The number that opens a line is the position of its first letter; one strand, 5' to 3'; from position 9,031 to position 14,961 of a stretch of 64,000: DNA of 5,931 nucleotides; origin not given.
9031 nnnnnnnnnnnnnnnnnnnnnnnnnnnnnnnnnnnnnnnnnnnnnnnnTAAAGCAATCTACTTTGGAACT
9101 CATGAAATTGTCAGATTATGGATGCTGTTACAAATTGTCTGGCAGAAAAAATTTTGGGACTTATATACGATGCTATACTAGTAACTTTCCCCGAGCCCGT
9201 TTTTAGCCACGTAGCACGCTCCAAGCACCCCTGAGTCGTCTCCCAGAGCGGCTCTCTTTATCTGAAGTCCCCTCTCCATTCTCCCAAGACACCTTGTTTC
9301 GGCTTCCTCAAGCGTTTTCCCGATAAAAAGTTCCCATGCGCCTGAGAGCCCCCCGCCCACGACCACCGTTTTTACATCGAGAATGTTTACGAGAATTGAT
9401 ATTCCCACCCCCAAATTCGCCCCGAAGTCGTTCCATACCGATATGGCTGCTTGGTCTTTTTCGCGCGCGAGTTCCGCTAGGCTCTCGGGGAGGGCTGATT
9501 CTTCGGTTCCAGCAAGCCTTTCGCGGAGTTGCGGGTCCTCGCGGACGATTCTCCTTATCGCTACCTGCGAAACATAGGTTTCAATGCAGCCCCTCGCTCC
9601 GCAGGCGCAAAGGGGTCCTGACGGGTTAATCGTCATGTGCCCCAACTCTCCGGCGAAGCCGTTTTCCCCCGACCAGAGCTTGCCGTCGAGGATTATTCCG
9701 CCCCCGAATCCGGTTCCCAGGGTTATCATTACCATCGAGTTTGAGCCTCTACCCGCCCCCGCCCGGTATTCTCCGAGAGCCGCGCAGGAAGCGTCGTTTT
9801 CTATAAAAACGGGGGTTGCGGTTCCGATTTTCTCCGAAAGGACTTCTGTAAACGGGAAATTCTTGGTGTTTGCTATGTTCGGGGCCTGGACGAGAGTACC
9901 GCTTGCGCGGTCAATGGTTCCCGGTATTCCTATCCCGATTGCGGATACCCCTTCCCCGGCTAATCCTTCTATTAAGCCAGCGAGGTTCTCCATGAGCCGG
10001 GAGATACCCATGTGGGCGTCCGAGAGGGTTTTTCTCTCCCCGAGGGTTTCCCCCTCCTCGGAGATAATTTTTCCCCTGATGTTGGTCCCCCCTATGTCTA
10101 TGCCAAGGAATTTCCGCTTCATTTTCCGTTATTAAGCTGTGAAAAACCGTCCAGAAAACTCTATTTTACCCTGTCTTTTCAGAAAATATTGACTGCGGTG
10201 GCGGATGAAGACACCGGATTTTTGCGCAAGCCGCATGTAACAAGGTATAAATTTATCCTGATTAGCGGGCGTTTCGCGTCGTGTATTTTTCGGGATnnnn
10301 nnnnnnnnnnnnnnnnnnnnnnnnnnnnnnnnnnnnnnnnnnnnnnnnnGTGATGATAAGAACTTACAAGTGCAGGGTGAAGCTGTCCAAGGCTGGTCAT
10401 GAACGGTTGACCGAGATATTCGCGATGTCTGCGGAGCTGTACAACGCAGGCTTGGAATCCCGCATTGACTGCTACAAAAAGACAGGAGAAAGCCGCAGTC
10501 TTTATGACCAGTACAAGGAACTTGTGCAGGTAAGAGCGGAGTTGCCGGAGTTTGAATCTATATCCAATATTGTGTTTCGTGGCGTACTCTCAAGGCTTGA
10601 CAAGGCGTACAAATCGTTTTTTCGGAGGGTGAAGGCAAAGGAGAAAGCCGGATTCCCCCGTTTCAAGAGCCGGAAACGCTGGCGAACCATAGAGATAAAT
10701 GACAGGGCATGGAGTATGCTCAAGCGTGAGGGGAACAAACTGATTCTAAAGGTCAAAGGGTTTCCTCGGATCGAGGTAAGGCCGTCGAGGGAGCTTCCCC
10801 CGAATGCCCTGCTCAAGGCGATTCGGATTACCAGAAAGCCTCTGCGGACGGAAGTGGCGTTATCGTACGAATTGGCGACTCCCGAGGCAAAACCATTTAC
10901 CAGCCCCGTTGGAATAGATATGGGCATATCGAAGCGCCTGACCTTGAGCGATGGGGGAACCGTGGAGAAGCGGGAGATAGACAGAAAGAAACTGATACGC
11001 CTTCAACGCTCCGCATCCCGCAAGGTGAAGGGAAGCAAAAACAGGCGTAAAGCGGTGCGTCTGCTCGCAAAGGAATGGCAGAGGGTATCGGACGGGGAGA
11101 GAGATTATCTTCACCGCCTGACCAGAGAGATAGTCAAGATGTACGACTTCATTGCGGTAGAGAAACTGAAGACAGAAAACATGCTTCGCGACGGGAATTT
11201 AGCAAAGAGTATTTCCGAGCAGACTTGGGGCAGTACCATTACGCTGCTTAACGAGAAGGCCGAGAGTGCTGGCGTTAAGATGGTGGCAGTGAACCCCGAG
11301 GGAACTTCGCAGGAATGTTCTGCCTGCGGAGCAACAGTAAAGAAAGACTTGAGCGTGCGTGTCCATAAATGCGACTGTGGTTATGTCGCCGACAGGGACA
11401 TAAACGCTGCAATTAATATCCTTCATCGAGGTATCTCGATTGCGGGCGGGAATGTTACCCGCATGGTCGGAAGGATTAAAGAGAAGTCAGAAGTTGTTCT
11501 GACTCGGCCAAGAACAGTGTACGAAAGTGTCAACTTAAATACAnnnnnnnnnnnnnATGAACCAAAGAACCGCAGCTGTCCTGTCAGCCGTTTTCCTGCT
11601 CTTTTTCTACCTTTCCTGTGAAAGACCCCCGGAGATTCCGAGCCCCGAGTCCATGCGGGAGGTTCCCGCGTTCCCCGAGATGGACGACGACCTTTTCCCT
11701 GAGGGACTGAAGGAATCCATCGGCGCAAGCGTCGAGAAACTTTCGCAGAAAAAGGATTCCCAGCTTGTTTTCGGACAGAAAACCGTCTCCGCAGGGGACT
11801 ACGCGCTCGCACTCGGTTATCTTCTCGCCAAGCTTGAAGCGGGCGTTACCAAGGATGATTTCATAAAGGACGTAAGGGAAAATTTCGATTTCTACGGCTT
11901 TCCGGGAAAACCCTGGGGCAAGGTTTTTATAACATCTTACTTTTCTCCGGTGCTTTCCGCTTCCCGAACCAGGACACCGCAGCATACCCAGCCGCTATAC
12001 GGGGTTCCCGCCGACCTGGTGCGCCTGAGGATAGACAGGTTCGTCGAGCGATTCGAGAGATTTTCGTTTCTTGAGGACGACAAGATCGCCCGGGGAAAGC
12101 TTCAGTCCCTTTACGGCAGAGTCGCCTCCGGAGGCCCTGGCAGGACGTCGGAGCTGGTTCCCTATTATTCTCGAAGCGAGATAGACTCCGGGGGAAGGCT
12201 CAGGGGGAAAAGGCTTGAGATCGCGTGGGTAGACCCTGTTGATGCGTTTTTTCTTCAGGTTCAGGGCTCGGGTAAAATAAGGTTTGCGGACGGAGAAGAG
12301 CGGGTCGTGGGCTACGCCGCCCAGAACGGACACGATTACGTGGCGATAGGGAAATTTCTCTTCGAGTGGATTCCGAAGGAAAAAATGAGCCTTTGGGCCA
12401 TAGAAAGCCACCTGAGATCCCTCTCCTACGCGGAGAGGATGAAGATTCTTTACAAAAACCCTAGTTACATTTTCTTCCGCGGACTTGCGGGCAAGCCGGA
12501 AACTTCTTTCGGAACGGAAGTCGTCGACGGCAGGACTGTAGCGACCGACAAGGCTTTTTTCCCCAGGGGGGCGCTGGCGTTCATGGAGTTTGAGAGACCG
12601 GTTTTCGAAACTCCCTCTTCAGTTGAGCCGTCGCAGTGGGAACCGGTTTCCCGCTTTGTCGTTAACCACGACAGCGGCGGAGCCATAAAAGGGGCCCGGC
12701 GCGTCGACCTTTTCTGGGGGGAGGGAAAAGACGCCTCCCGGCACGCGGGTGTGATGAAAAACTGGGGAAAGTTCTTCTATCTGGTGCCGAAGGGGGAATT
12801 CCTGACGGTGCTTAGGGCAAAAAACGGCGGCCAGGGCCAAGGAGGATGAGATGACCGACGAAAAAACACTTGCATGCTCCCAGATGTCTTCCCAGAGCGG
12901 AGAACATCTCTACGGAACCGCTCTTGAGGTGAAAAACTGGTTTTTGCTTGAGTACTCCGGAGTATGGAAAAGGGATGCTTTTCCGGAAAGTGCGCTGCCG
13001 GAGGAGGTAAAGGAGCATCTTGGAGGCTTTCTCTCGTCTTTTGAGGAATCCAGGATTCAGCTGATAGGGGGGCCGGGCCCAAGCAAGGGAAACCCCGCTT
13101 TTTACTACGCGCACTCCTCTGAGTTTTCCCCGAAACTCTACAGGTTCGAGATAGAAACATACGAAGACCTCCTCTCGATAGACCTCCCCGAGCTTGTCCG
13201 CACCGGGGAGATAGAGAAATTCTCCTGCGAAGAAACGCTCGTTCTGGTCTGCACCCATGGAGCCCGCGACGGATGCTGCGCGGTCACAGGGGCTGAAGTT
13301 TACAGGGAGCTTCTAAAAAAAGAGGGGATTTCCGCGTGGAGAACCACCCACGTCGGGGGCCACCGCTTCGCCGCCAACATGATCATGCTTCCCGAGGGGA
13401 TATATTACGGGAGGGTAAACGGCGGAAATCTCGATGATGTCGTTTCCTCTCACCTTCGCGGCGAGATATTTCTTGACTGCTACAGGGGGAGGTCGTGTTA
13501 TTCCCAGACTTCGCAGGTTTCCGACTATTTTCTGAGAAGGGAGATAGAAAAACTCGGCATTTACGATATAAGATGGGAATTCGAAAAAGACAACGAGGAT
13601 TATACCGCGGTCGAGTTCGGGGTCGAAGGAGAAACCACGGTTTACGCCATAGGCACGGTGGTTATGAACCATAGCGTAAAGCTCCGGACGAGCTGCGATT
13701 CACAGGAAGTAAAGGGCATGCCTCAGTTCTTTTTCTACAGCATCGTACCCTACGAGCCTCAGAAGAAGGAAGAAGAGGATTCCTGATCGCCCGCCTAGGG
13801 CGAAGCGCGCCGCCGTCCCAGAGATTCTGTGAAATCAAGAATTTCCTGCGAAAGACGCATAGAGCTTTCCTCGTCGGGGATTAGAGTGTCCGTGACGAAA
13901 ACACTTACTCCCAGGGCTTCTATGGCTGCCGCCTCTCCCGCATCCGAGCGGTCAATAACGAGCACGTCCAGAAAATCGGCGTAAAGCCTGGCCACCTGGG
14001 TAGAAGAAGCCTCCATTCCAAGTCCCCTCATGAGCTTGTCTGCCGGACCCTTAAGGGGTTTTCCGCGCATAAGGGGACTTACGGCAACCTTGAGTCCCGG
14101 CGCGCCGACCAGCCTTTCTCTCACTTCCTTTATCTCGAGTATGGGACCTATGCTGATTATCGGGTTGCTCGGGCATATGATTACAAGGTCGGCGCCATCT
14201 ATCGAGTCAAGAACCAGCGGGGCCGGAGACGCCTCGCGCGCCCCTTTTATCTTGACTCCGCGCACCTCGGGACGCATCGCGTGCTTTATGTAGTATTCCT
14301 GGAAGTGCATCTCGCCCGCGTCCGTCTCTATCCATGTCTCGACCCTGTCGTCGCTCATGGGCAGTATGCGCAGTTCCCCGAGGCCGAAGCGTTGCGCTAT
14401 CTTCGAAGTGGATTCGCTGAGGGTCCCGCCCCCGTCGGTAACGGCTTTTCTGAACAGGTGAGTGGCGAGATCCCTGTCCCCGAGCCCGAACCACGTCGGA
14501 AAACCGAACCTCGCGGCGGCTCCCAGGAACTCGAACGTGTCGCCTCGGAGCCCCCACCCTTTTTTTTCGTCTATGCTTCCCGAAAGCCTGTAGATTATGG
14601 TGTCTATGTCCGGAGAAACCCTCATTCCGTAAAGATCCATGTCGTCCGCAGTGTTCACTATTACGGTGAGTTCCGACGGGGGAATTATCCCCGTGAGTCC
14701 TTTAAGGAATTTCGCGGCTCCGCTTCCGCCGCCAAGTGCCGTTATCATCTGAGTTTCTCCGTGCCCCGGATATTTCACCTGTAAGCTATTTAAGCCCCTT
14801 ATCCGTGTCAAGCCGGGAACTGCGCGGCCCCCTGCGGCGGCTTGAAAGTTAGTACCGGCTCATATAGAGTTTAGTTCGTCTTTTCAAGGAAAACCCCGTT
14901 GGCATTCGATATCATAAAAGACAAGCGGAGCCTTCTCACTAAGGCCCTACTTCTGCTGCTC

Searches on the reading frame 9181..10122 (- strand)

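Call 51: search_protein_families(library=pfam, proteins=[window:9181-10122:-], max_evalue=0.00001)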
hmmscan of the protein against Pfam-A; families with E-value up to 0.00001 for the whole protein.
window:9181-10122:- (314 aa): 1 family
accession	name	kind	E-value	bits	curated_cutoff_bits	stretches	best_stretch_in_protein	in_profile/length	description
PF00480.26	ROK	-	2.3e-69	234.6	22.9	1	6-307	2-292/294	ROK family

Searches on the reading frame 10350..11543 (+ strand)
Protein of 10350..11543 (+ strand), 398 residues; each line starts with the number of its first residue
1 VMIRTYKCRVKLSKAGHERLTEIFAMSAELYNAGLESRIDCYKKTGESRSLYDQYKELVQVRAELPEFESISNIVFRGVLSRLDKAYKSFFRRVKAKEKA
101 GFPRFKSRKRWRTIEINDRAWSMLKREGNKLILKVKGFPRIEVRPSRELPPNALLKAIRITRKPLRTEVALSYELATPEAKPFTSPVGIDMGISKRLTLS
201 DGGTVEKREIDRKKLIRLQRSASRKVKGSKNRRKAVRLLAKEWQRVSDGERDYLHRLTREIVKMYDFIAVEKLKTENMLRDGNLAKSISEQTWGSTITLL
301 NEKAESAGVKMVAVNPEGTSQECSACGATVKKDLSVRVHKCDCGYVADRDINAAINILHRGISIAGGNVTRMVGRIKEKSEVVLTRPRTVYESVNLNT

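Call 51: search_protein_families(library=pfam, proteins=[window:10350-11543:+], max_evalue=0.00001)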
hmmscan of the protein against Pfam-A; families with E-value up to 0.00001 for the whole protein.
window:10350-11543:+ (398 aa): 2 families
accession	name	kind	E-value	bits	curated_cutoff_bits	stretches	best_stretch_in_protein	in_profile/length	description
PF07282.18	Cas12f1-like_TNB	-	2.1e-21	76.3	26.3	1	293-357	1-60/60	Cas12f1-like, TNB domain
PF01385.25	OrfB_IS605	-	2.6e-17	63.6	30.5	1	173-279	4-117/120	Probable transposase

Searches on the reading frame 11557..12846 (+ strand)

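Call 51: search_protein_families(library=pfam, proteins=[window:11557-12846:+], max_evalue=0.00001)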
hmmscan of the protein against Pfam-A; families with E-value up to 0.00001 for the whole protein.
window:11557-12846:+ (430 aa): 2 families
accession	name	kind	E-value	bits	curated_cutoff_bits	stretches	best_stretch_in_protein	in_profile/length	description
PF03562.22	MltA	-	1.5e-40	139.3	24.3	1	124-308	1-163/163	MltA specific insert domain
PF06725.17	3D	-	1.8e-17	63.7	23.8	1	326-409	1-71/72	3D domain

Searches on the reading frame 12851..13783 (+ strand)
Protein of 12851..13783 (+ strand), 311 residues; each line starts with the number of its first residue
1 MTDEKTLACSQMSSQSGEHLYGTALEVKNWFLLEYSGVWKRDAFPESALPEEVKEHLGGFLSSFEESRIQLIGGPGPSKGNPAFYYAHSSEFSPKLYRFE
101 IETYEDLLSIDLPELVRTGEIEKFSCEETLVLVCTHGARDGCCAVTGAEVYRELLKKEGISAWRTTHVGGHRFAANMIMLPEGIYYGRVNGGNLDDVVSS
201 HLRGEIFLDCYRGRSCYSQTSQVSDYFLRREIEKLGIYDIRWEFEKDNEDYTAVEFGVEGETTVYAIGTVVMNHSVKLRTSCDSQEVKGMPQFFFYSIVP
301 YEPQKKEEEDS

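Call 51: search_protein_families(library=pfam, proteins=[window:12851-13783:+], max_evalue=0.00001)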
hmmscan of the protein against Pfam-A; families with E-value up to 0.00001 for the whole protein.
window:12851-13783:+ (311 aa): 1 family
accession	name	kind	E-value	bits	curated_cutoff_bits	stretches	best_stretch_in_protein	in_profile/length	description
PF06999.17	Suc_Fer-like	-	2e-25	90.5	34.9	1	20-213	1-191/191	Sucrase/ferredoxin-like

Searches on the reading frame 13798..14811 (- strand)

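Call 51: search_protein_families(library=pfam, proteins=[window:13798-14811:-], max_evalue=0.00001)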
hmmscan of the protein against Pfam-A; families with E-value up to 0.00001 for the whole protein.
window:13798-14811:- (338 aa): 1 family
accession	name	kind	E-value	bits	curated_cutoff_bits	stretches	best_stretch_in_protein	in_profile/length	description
PF01933.23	CofD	-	6.5e-49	167.1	30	1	23-291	1-254/290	2-phospho-L-lactate transferase CofD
